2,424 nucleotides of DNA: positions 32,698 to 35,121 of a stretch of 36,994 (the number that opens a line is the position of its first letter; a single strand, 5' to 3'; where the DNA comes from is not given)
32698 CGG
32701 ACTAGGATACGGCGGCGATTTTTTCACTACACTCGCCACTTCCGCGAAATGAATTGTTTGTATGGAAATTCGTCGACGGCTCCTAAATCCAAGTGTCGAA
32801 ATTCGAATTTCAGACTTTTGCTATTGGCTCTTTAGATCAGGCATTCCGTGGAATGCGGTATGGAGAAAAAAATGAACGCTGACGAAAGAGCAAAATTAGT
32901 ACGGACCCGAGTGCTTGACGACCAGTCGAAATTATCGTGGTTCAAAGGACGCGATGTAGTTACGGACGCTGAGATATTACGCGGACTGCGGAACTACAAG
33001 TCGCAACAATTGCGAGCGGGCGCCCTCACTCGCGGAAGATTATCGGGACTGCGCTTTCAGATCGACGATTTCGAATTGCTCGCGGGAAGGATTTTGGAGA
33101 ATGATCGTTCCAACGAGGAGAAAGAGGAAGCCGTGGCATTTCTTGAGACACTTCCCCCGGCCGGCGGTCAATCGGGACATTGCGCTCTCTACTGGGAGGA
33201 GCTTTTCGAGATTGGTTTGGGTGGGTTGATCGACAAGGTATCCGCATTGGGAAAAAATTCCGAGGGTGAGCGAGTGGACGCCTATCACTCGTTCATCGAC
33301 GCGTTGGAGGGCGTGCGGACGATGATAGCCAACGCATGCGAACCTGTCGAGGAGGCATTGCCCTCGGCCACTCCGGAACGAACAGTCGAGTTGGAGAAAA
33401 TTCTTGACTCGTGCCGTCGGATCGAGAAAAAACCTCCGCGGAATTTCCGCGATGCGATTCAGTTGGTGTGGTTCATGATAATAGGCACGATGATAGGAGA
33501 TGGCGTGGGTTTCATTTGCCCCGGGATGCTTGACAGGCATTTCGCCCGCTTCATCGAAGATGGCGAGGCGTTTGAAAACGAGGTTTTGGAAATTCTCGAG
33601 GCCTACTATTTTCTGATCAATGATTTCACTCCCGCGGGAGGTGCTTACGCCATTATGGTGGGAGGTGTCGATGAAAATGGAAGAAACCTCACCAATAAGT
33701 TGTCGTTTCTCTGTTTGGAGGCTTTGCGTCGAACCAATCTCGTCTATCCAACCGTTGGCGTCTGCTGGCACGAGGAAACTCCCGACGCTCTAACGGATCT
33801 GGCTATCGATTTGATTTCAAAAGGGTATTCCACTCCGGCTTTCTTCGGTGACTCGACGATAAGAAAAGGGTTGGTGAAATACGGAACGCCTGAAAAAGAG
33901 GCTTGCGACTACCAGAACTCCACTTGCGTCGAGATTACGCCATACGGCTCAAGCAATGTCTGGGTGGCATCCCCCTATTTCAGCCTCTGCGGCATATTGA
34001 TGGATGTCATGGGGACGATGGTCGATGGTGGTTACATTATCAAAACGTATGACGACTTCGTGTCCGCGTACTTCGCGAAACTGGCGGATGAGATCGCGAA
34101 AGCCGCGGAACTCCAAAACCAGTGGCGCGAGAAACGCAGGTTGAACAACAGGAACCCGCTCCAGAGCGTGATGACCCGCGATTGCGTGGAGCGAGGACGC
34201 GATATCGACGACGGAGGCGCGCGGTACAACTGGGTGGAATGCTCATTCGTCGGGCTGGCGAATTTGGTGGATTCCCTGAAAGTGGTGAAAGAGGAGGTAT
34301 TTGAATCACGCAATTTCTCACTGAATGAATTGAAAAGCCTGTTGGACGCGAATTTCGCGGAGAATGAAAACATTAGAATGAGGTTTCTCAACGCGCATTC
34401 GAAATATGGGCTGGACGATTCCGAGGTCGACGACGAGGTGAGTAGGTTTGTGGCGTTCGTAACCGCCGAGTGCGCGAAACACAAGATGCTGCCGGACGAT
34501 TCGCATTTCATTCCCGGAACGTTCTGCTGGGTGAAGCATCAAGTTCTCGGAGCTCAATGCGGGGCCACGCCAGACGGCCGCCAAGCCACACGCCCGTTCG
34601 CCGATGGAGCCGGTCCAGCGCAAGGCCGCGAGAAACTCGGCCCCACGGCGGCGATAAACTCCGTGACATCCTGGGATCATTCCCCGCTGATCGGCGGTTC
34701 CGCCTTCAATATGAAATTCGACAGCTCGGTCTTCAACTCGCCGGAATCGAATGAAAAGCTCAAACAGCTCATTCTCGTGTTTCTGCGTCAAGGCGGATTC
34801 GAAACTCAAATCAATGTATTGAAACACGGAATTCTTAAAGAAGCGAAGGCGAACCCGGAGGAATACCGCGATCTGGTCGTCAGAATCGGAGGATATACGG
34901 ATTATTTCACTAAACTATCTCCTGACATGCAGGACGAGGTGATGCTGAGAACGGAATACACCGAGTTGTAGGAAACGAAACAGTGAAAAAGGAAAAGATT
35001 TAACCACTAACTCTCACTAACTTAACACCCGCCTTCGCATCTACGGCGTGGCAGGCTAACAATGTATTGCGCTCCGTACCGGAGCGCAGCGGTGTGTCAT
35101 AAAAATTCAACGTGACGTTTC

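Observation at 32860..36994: Two divergent, unusually compact GRE paralogs in tandem with atypical catalytic-loop residues and no activase in view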

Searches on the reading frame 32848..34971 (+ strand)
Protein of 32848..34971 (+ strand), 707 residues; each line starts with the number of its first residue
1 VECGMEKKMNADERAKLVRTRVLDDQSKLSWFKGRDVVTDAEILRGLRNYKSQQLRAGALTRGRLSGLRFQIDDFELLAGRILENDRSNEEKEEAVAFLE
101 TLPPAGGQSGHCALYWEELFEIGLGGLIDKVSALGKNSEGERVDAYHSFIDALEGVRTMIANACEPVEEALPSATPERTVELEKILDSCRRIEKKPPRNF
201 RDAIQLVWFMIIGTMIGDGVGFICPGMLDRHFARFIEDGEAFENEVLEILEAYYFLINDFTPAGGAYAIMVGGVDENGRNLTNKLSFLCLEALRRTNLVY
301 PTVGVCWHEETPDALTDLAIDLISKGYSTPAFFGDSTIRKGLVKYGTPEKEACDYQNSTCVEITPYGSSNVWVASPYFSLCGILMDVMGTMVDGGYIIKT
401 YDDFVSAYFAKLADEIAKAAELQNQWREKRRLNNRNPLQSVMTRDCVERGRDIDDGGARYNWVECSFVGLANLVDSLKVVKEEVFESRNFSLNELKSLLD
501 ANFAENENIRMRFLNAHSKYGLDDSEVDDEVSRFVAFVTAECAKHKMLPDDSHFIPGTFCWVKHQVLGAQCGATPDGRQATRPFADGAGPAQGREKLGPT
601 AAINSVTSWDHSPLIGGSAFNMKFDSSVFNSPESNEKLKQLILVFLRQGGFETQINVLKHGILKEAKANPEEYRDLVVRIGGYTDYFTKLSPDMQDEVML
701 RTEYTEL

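Call 9: search_protein_families(library=pfam, proteins=[window:32848-34971:+])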
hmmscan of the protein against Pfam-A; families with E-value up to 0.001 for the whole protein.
window:32848-34971:+ (707 aa): 2 families
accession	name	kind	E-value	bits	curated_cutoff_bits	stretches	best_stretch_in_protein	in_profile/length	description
PF02901.20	PFL-like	-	2.4e-87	294.6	24.3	1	104-568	152-647/647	Pyruvate formate lyase-like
PF01228.26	Gly_radical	-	5.7e-22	78.7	22.2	1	584-688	1-106/106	Glycine radical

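Call 10: find_encoding_contigs(protein=window:32860-34971:+, flank=10000, max_places=6)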
Protein window:32860-34971:+ (703 aa): no gene with exactly this product is on record in the collection.

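Call 11: search_protein_families(library=ncbifam, proteins=[window:32860-34971:+], max_evalue=0.00001)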
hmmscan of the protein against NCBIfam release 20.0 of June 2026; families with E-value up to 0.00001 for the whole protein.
window:32860-34971:+ (703 aa): 12 families
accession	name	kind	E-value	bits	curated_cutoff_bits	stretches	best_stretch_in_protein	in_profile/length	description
TIGR01774.1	PFL2-3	subfamily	9.5e-103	344.9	678.2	1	105-700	155-784/786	formate C-acetyltransferase/glycerol dehydratase family glycyl radical enzyme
NF007437.0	PRK09983.1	equivalog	3.1e-86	290.1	1109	1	105-700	154-763/765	formate C-acetyltransferase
NF043068.1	glycl_HYPD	equivalog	4.3e-82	276.4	1100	1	169-700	224-782/784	trans-4-hydroxy-L-proline dehydratase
TIGR04394.1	choline_CutC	equivalog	7.2e-73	246.4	1050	1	137-701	196-787/789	choline trimethylamine-lyase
NF048011.1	SfplDhtHpsGDes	equivalog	4.2e-70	237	1000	1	164-701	250-820/821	(2S)-3-sulfopropanediol dehydratase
NF048009.1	SfplDhtHpfGKleb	equivalog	3.8e-69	233.7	1000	1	105-700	182-822/824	(2S)-3-sulfopropanediol dehydratase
NF033715.1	glycyl_HPDL_Lrg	equivalog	3.7e-64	217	1150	2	395-701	573-900/901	4-hydroxyphenylacetate decarboxylase large subunit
NF033718.1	indole_decarb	equivalog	3.4e-56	191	1100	1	136-701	251-867/868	indoleacetate decarboxylase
TIGR01255.1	pyr_form_ly_1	equivalog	2.8e-20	72.4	994.2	1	512-698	547-739/744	formate C-acetyltransferase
NF038360.1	rad_fix_GrcA3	exception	2.3e-12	46.8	158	1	632-700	7-75/78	autonomous glycyl radical cofactor GrcA3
NF008341.1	PRK11127.1-1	equivalog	7.8e-10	38.6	145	1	644-698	21-75/80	autonomous glycyl radical cofactor GrcA2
TIGR04365.1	spare_glycyl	equivalog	8.9e-09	35.7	170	1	644-698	67-121/126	autonomous glycyl radical cofactor GrcA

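Call 12: find_encoding_contigs(protein=window:32872-34971:+, flank=10000, max_places=6)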
Protein window:32872-34971:+ (699 aa): no gene with exactly this product is on record in the collection.

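Call 13: find_homologous_proteins(query=window:32860-34971:+)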
Query window:32860-34971:+ (703 aa): 703 proteins with E <= 0.001 among 8000 candidates; the best 120 are listed.
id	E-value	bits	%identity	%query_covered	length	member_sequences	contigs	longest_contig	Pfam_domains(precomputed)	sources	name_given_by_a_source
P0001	0.0e+0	1617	100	99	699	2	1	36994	PF02901.21,PF01228.27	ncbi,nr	ncbi:MAG: hypothetical protein GXP32_08065 [Kiritimatiellaeota bacterium]|nr:hypothetical protein [K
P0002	0.0e+0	1262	79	98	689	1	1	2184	PF02901.21,PF01228.27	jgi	jgi:formate C-acetyltransferase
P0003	0.0e+0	1188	73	99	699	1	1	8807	PF02901.21,PF01228.27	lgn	-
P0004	0.0e+0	1132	69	99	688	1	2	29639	PF02901.21,PF01228.27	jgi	jgi:trans-4-hydroxy-L-proline dehydratase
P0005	0.0e+0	1126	69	99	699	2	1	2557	PF02901.21,PF01228.27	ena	-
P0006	0.0e+0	1125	69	99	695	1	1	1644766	PF02901.21,PF01228.27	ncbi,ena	-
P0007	0.0e+0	1122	68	99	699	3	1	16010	PF02901.21,PF01228.27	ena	-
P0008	0.0e+0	1121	69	99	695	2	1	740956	PF02901.21,PF01228.27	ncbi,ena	-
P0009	0.0e+0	1101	67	99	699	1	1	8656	PF02901.21,PF01228.27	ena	-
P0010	0.0e+0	1013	86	72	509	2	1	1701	PF02901.21,PF01228.27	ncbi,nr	ncbi:MAG: hypothetical protein KAG97_11860, partial [Victivallales bacterium]|nr:hypothetical protei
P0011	1.0e-280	951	60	99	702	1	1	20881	PF02901.21,PF01228.27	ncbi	-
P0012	1.1e-278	944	60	98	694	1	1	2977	PF02901.21,PF01228.27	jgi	jgi:formate C-acetyltransferase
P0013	1.8e-276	937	60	99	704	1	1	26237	PF02901.21,PF01228.27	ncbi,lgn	-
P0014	3.3e-275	933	59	99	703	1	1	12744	PF02901.21,PF01228.27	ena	-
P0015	8.3e-275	931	59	97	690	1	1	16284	PF02901.21,PF01228.27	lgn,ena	-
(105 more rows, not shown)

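Call 14: find_encoding_contigs(protein=P0006, flank=10000, max_places=3)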
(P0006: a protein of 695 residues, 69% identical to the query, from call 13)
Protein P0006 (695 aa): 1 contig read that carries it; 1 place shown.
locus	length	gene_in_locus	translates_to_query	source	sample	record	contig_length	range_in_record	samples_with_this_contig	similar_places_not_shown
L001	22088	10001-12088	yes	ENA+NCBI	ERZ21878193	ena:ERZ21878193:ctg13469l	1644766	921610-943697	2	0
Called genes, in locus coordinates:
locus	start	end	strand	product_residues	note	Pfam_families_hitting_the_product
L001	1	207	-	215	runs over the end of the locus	PF13401:AAA_22 (weak), PF13521:AAA_28, PF02223:Thymidylate_kin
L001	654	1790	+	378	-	PF00465:Fe-ADH, PF13685:Fe-ADH_2, PF25137:ADH_Fe_C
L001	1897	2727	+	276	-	PF01116:F_bP_aldolase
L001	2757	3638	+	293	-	PF02811:PHP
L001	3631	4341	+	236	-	PF01791:DeoC (weak)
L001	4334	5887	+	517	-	PF00370:FGGY_N, PF02782:FGGY_C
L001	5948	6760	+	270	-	PF09339:HTH_IclR (weak), PF01614:IclR_C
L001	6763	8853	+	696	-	PF02901:PFL-like, PF01228:Gly_radical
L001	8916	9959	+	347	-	-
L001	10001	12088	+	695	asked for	PF02901:PFL-like, PF01228:Gly_radical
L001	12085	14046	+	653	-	PF11230:YjjI-like, PF02901:PFL-like, PF01228:Gly_radical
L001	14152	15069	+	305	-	PF13353:Fer4_12, PF12837:Fer4_6 (faint), PF12838:Fer4_7 (weak), PF13187:Fer4_9 (weak), PF13237:Fer4_10, PF14697:Fer4_21 (weak), PF00037:Fer4 (weak), PF04055:Radical_SAM, +1 more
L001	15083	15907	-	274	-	PF02311:AraC_binding, PF12833:HTH_18, PF00165:HTH_AraC (weak)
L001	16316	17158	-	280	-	PF05359:DUF748, PF05170:AsmA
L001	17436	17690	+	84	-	-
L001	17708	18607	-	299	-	-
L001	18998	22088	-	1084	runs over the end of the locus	PF17757:UvrB_inter, PF02559:CarD_TRCF_RID, PF00270:DEAD, PF04851:ResIII, PF00271:Helicase_C, PF03461:TRCF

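Call 15: find_encoding_contigs(protein=P0008, flank=10000, max_places=3)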
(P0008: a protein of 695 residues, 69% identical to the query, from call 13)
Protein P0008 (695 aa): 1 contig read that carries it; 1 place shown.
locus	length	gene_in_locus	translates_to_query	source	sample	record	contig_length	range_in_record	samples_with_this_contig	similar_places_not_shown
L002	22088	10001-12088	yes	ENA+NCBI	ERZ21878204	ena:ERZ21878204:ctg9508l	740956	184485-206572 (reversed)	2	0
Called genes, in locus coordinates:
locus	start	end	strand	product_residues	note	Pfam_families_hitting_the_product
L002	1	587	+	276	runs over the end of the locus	PF01116:F_bP_aldolase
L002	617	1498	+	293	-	PF02811:PHP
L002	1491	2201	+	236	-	PF01791:DeoC (weak)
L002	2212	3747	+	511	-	PF00370:FGGY_N, PF02782:FGGY_C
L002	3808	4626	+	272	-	PF09339:HTH_IclR (weak), PF01614:IclR_C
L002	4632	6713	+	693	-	PF02901:PFL-like, PF01228:Gly_radical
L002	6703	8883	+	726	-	PF02901:PFL-like, PF01228:Gly_radical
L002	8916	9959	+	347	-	-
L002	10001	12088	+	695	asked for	PF02901:PFL-like, PF01228:Gly_radical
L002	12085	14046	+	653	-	PF11230:YjjI-like (weak), PF02901:PFL-like, PF01228:Gly_radical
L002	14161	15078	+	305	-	PF13353:Fer4_12, PF12837:Fer4_6 (faint), PF12838:Fer4_7 (weak), PF13187:Fer4_9 (weak), PF13237:Fer4_10, PF14697:Fer4_21 (weak), PF00037:Fer4 (weak), PF04055:Radical_SAM, +1 more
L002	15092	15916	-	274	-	PF02311:AraC_binding, PF12833:HTH_18, PF00165:HTH_AraC (weak)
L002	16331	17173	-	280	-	PF05359:DUF748, PF05170:AsmA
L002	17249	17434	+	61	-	-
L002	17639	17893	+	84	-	-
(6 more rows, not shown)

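Call 24: find_encoding_contigs(protein=P0003, flank=10000, max_places=2)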
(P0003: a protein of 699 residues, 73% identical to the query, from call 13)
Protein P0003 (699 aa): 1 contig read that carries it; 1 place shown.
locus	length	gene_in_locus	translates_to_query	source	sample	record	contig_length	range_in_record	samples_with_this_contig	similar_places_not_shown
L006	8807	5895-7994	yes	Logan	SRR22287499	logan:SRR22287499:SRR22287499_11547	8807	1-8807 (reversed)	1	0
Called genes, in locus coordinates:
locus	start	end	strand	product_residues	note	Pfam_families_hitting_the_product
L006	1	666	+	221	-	?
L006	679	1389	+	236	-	PF01791:DeoC (weak)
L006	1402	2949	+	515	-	PF00370:FGGY_N, PF02782:FGGY_C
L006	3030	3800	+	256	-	PF09339:HTH_IclR, PF01614:IclR_C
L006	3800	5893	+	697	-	PF02901:PFL-like, PF01228:Gly_radical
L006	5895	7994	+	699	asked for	PF02901:PFL-like, PF01228:Gly_radical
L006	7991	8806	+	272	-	?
